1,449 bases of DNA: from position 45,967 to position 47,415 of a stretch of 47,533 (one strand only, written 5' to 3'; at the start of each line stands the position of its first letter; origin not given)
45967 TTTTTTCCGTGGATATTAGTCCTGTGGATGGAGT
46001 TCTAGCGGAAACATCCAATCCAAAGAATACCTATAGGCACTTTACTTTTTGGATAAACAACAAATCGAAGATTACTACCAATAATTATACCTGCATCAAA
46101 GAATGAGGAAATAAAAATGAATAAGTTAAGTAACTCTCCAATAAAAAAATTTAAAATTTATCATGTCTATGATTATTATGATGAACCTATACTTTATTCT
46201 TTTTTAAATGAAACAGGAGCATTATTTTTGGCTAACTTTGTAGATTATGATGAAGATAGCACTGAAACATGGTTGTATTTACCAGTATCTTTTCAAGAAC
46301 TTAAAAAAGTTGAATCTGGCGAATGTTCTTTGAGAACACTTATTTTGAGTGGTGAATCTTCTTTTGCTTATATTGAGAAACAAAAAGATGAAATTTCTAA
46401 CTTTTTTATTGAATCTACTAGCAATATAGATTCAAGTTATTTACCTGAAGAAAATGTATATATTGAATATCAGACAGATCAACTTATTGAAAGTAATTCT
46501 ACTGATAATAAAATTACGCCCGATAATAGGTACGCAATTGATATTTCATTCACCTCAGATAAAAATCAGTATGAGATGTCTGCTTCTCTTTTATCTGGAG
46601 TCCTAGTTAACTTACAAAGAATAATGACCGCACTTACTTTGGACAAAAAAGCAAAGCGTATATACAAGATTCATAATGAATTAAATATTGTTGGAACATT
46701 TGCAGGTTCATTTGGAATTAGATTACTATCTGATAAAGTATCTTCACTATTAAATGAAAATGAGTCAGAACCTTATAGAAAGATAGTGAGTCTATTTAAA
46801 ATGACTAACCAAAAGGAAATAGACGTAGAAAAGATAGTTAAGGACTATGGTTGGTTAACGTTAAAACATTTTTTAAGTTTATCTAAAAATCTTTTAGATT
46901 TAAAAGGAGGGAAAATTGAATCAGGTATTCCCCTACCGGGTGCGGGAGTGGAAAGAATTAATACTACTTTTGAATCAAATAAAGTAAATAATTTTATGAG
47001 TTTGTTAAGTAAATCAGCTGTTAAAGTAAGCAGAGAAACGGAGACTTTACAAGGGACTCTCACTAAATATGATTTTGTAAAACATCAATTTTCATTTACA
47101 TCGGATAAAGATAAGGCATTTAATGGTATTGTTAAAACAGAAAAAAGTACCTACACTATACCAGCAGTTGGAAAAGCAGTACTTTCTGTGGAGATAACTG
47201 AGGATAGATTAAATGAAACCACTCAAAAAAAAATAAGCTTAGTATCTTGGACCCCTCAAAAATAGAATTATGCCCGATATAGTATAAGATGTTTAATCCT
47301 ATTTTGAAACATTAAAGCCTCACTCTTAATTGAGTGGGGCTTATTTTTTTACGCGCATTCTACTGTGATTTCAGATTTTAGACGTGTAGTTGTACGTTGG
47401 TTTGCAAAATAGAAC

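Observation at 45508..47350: Unassignable two-gene operon (147 aa + 382 aa) in the lysin-to-att cargo slot: best candidate for an undescribed system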

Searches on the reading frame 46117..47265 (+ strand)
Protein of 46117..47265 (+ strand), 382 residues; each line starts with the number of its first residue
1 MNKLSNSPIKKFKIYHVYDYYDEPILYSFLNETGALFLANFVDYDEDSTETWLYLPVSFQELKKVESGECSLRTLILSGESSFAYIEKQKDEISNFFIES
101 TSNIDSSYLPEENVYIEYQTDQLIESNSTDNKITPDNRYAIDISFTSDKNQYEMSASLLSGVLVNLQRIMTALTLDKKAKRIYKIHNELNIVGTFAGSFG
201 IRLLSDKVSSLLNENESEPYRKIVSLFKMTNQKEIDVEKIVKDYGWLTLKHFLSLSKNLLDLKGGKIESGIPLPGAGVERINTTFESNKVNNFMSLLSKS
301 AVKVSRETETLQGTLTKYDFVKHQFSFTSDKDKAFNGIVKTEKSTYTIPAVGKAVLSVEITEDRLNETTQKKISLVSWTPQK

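Call 3: search_protein_families(library=pfam, proteins=[window:46117-47265:+], max_evalue=1)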
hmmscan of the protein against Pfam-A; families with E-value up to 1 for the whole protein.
window:46117-47265:+ (382 aa): 1 family
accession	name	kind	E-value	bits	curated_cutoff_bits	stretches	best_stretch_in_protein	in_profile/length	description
PF20215.3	DUF6575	-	4e-17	62.8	26.6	1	10-141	11-141/218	Family of unknown function (DUF6575)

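Call 4: search_protein_families(library=padloc, proteins=[window:46117-47265:+], max_evalue=1)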
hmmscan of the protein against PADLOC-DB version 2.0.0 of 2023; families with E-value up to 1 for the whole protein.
window:46117-47265:+ (382 aa): 1 family
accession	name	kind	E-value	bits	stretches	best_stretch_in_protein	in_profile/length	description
PDLC04024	PD-T4-10_B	-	3.6e-12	44.4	1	3-119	8-123/353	-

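Call 11: search_protein_families(library=phrogs, proteins=[window:46117-47265:+], max_evalue=1)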
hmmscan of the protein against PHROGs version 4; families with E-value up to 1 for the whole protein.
window:46117-47265:+ (382 aa): 0 families

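Call 12: search_protein_families(library=ncbifam, proteins=[window:46117-47265:+], max_evalue=1)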
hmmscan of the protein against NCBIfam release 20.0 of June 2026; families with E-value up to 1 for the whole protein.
window:46117-47265:+ (382 aa): 1 family
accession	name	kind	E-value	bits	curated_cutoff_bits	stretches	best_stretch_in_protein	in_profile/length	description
NF045910.1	Sul7s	equivalog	0.055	13.5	100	1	236-253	7-24/56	winged-helix single-stranded DNA-binding protein Sul7s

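Call 16: find_homologous_proteins(query=window:46117-47262:+)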
Query window:46117-47262:+ (382 aa): 7 proteins with E <= 0.001 among 4518 candidates.
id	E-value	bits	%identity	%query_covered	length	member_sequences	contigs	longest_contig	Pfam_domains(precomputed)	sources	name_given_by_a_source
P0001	7.9e-244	826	100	100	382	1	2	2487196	PF20215.4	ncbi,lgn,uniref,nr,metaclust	ncbi:DUF6575 domain-containing protein [Liquorilactobacillus nagelii]|uniref:DUF6575 domain-containi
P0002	4.6e-143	495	60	99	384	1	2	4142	PF20215.4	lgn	-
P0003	5.7e-111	389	50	99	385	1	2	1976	PF20215.4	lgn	-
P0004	9.2e-90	319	42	99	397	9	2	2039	PF20215.4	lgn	-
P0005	5.0e-87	310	41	99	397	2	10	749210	PF20215.4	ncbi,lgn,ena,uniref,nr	ncbi:DUF6575 domain-containing protein [Lactobacillus sp. W8172]|uniref:DUF6575 domain-containing pr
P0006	6.7e-81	290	42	97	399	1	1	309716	PF20215.4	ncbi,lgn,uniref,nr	ncbi:hypothetical protein PT281_02610 [Lactobacillus sp. ESL0701]|uniref:DUF6575 domain-containing p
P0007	5.0e-51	192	34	100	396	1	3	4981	PF20215.4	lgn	-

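Call 19: find_homologous_proteins(query=A1)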
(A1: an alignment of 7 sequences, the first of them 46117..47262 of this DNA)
Query A1 (7 sequences) (382 aa, profile of the alignment): 11 proteins with E <= 0.001 among 8000 candidates.
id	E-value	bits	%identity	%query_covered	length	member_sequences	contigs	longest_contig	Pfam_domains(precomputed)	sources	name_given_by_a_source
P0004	2.7e-186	637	42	99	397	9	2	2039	PF20215.4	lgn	-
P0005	4.7e-186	637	41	99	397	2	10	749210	PF20215.4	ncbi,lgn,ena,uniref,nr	ncbi:DUF6575 domain-containing protein [Lactobacillus sp. W8172]|uniref:DUF6575 domain-containing pr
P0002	4.2e-177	607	60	99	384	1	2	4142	PF20215.4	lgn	-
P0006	4.7e-177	607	42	97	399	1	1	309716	PF20215.4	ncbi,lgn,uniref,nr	ncbi:hypothetical protein PT281_02610 [Lactobacillus sp. ESL0701]|uniref:DUF6575 domain-containing p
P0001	1.2e-173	596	100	100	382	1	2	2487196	PF20215.4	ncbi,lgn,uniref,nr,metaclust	ncbi:DUF6575 domain-containing protein [Liquorilactobacillus nagelii]|uniref:DUF6575 domain-containi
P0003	2.5e-172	591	50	99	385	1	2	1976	PF20215.4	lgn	-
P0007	7.9e-151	521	34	100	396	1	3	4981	PF20215.4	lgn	-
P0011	2.0e-23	101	25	85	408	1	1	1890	PF20215.4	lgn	-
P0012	1.0e-17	82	28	53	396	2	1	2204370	PF20215.4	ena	-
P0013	2.1e-17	81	26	54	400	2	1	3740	PF20215.4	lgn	-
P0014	8.1e-14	70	31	32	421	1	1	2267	PF20215.4,PF23871.2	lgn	-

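Call 22: search_protein_families(library=pfam, proteins=[P0011, P0012, P0013, P0014], max_evalue=0.1)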
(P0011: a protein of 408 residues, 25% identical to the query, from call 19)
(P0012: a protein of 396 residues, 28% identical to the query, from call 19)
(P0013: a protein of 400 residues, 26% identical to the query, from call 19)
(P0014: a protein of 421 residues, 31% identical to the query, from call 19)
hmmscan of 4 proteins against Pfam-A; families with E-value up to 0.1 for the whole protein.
P0011 (408 aa): 1 family
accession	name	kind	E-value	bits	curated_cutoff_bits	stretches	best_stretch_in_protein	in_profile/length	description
PF20215.3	DUF6575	-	1.2e-27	97.1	26.6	1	1-180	1-179/218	Family of unknown function (DUF6575)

P0012 (396 aa): 1 family
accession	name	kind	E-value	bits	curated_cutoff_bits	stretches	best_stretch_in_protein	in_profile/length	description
PF20215.3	DUF6575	-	1e-15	58.2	26.6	1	23-119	18-114/218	Family of unknown function (DUF6575)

P0013 (400 aa): 2 families
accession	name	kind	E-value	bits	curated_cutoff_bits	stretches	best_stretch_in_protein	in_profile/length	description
PF20215.3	DUF6575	-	8e-17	61.8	26.6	1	4-90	4-88/218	Family of unknown function (DUF6575)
PF22161.1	Mre11_C_bact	-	0.0067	16.8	27.4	1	340-365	21-46/47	Mre11 C-terminal domain, bacteria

P0014 (421 aa): 5 families
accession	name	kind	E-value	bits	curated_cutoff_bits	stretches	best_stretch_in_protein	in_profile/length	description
PF20215.3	DUF6575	-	1e-23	84.4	26.6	1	2-122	4-125/218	Family of unknown function (DUF6575)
PF23871.1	DUF7226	-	2.7e-07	31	27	1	289-411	4-134/142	Domain of unknown function (DUF7226)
PF02899.23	Phage_int_SAM_1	-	0.0086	16.8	22.3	0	371-414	33-79/83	Phage integrase, N-terminal SAM-like domain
PF25213.1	HVO_A0261_N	-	0.05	13.9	35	0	145-176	40-69/86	HVO_A0261 N-terminal domain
PF13765.14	PRY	-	0.073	13.2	27.5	0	252-263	2-13/49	SPRY-associated domain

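Call 26: find_encoding_contigs(protein=P0001, flank=10000, max_places=4)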
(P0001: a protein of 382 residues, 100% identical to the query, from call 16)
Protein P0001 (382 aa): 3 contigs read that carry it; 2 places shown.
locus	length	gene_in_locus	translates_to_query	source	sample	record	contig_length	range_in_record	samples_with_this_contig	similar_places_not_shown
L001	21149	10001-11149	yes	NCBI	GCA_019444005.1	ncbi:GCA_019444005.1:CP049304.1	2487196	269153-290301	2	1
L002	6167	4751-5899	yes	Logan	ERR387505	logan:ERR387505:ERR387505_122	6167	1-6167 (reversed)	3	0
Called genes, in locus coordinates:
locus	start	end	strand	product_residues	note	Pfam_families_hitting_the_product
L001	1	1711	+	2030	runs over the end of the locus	PF23268:RIN1 (faint), PF27499:CsmB (faint)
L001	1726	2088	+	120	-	PF20458:DUF6711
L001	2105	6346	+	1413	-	PF07902:Gp58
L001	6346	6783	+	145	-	PF07761:DUF1617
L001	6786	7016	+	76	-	-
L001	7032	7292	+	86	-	PF10779:XhlA (weak)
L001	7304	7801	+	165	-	PF09682:Phage_holin_6_1 (weak)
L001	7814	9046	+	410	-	PF01183:Glyco_hydro_25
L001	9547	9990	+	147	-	-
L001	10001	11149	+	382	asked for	PF20215:DUF6575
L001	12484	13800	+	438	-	PF00909:Ammonium_transp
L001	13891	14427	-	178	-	PF00929:RNase_T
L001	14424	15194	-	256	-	PF03372:Exo_endo_phos, PF14529:Exo_endo_phos_2 (faint)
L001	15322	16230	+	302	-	PF01565:FAD_binding_4, PF02873:MurB_C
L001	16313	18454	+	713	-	PF00999:Na_H_Exchanger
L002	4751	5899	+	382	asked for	PF20215:DUF6575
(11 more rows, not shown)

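Call 27: find_encoding_contigs(protein=P0005, flank=8000, max_places=4)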
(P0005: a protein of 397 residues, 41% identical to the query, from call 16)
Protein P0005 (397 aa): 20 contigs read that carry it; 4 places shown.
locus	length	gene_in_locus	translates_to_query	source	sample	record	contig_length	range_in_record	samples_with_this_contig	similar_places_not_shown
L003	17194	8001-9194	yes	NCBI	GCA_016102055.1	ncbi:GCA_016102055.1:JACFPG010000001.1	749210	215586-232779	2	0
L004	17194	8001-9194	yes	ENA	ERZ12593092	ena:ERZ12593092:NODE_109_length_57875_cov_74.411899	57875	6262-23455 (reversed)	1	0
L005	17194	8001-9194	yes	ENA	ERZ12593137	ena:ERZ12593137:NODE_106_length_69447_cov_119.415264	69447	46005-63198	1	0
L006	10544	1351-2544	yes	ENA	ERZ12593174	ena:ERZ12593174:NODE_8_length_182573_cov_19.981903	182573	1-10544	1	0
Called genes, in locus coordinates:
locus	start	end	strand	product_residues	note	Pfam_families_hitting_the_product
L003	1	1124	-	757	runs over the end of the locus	PF00690:Cation_ATPase_N (faint), PF00122:E1-E2_ATPase, PF00702:Hydrolase, PF08282:Hydrolase_3 (faint)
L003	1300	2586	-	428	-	PF03952:Enolase_N, PF00113:Enolase_C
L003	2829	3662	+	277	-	PF02645:DegV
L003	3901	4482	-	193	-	PF01569:PAP2, PF14378:PAP2_3 (weak)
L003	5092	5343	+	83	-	-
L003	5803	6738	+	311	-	-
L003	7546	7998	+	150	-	-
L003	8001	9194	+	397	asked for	PF20215:DUF6575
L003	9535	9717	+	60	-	-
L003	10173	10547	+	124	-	-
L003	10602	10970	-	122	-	PF00376:MerR, PF13411:MerR_1, PF09278:MerR-DNA-bind (faint)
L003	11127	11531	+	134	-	PF02627:CMD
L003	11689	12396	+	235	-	PF03591:AzlC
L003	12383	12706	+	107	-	PF05437:AzlD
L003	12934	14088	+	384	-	PF00999:Na_H_Exchanger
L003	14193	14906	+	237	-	PF04973:NMN_transporter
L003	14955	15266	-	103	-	PF07739:TipAS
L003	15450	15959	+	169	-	PF00186:DHFR_1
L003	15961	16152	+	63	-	-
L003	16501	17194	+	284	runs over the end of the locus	PF03180:Lipoprotein_9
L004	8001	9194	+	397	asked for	PF20215:DUF6575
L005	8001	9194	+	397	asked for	PF20215:DUF6575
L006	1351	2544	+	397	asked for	PF20215:DUF6575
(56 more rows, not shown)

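Call 30: find_encoding_contigs(protein=P0012, flank=6000, max_places=2)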
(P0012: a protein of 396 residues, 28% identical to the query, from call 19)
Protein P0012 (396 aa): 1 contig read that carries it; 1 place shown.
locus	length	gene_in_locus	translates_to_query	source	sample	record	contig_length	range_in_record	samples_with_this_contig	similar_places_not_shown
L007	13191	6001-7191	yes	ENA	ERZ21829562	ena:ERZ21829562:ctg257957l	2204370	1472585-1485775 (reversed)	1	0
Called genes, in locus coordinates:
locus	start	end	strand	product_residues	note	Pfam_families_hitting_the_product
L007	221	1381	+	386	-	PF05343:Peptidase_M42, PF01546:Peptidase_M20 (weak)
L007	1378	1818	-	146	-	-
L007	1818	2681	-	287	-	-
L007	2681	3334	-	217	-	-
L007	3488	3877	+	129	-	PF02675:AdoMet_dc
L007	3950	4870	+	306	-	PF17284:Spermine_synt_N, PF01564:Spermine_synth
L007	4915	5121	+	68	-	PF24113:DUF7387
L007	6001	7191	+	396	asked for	PF20215:DUF6575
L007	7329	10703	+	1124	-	PF00133:tRNA-synt_1, PF09334:tRNA-synt_1g (faint), PF01921:tRNA-synt_1f (weak), PF08264:Anticodon_1, PF19302:DUF5915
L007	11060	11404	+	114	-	-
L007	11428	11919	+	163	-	PF00300:His_Phos_1 (weak)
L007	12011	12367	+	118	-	-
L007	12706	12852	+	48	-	-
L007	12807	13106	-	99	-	-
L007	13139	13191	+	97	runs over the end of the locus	-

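Call 31: find_encoding_contigs(protein=P0006, flank=6000, max_places=2)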
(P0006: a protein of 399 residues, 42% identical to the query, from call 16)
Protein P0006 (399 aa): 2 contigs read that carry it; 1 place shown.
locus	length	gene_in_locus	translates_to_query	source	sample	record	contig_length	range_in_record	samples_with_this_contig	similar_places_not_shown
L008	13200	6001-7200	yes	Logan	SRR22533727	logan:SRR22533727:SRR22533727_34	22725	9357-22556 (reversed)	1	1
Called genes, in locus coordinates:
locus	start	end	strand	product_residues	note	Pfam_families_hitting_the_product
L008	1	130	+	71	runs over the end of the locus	-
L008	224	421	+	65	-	PF03592:Terminase_2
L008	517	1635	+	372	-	PF04466:Terminase_3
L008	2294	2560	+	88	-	PF02604:PhdYeFM_antitox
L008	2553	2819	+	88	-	PF06769:YoeB_toxin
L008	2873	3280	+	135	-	PF08317:Spc7 (faint)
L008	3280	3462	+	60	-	PF09693:Phage_XkdX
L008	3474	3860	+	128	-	-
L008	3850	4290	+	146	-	PF09682:Phage_holin_6_1 (weak)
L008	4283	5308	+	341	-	PF01183:Glyco_hydro_25, PF08239:SH3_3 (weak)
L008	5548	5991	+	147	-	-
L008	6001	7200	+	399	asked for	PF20215:DUF6575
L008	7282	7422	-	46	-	-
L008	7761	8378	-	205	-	PF03217:SlpA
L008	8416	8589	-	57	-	-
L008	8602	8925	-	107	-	-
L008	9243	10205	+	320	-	PF20511:PMI_typeI_cat, PF07883:Cupin_2 (faint), PF21621:MPI_cupin_dom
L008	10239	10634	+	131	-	-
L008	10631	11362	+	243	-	PF00072:Response_reg, PF00486:Trans_reg_C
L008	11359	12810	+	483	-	PF00672:HAMP, PF00512:HisKA, PF02518:HATPase_c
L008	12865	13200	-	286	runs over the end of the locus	PF01145:Band_7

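Call 32: find_encoding_contigs(protein=P0007, flank=6000, max_places=2)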
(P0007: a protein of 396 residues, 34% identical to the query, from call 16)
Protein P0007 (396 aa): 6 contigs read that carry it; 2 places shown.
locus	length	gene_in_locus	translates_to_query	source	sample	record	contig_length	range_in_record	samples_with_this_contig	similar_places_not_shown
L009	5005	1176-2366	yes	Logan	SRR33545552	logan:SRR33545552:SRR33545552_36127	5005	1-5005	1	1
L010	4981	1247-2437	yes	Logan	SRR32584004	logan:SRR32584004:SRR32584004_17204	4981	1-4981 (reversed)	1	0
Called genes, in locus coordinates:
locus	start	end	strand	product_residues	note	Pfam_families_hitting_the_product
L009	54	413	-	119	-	PF00589:Phage_integrase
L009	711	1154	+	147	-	-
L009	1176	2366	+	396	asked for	PF20215:DUF6575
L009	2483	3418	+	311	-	-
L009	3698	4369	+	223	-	PF02810:SEC-C (weak)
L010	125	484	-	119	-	PF00589:Phage_integrase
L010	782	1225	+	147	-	-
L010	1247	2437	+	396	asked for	PF20215:DUF6575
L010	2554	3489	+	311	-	-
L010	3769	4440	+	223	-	PF02810:SEC-C (weak)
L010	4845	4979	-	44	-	?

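Call 33: predict_structure(alignment_id=A4)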
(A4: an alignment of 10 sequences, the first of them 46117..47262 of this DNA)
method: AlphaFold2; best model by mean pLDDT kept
length: 382 residues; sequences in the alignment: 10
mean_pLDDT: 81.1   pTM: 0.58
mean pLDDT of the five models: 81.1, 79.9, 79.9, 79.7, 79.3
residues with pLDDT >= 90: 126; 70-90: 188; 50-70: 51; < 50: 17
segments of 3 or more residues with pLDDT < 50: 120-134
pLDDT, mean of each block of 10 residues (from residue 1): 78 71 73 75 71 86 82 86 86 85 81 66 43 60 77 70 90 88 67 57 75 76 95 89 93 93 88 76 94 92 92 92 92 91 80 94 88 92 78
secondary structure, 60 per line:
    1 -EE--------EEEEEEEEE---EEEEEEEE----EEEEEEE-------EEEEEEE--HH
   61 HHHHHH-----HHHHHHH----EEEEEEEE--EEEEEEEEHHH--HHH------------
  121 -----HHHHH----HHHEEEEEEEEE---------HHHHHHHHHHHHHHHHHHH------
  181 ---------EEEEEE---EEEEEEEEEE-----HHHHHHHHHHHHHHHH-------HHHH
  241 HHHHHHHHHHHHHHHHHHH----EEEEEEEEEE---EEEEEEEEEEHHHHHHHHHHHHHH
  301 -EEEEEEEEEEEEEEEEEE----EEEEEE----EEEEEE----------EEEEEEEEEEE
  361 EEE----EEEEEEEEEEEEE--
elements in order: E12-20 E24-31 E36-42 E50-56 H59-66 H72-78 E83-90 E93-100 H126-130 E138-146 H156-174 E190-195 E199-208 H214-229 H237-259 E264-273 E277-286 H287-300 E302-319 E324-329 E334-339 E350-363 E368-380

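Call 36: search_protein_representatives(alignment_id=A4)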
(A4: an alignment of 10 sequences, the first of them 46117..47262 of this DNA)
Query: 10 sequences, 398 profile positions. Proteins with E-value up to 0.001 (for the whole library): 3965; up to 1e-10: 1870; up to 1e-30: 478. The best 150 are listed.
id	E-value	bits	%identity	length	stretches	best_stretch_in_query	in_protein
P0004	1.4e-162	557.8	-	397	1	1-397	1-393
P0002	9.0e-156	535.4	-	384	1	1-397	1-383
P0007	2.9e-143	494.3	-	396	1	1-397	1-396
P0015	4.0e-113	395.0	-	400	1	1-397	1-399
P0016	4.0e-98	345.6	-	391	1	1-394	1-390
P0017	9.1e-89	314.8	-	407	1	1-395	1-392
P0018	5.7e-87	308.9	-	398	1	1-395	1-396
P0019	5.7e-85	302.3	-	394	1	1-397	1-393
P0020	2.3e-83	297.0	-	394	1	1-396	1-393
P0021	4.8e-82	292.7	-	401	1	3-396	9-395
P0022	3.6e-77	276.6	-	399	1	7-395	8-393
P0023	3.1e-76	273.5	-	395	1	1-395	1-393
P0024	3.2e-75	270.2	-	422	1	2-396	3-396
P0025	3.8e-75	270.0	-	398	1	1-396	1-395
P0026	6.8e-75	269.1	-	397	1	1-395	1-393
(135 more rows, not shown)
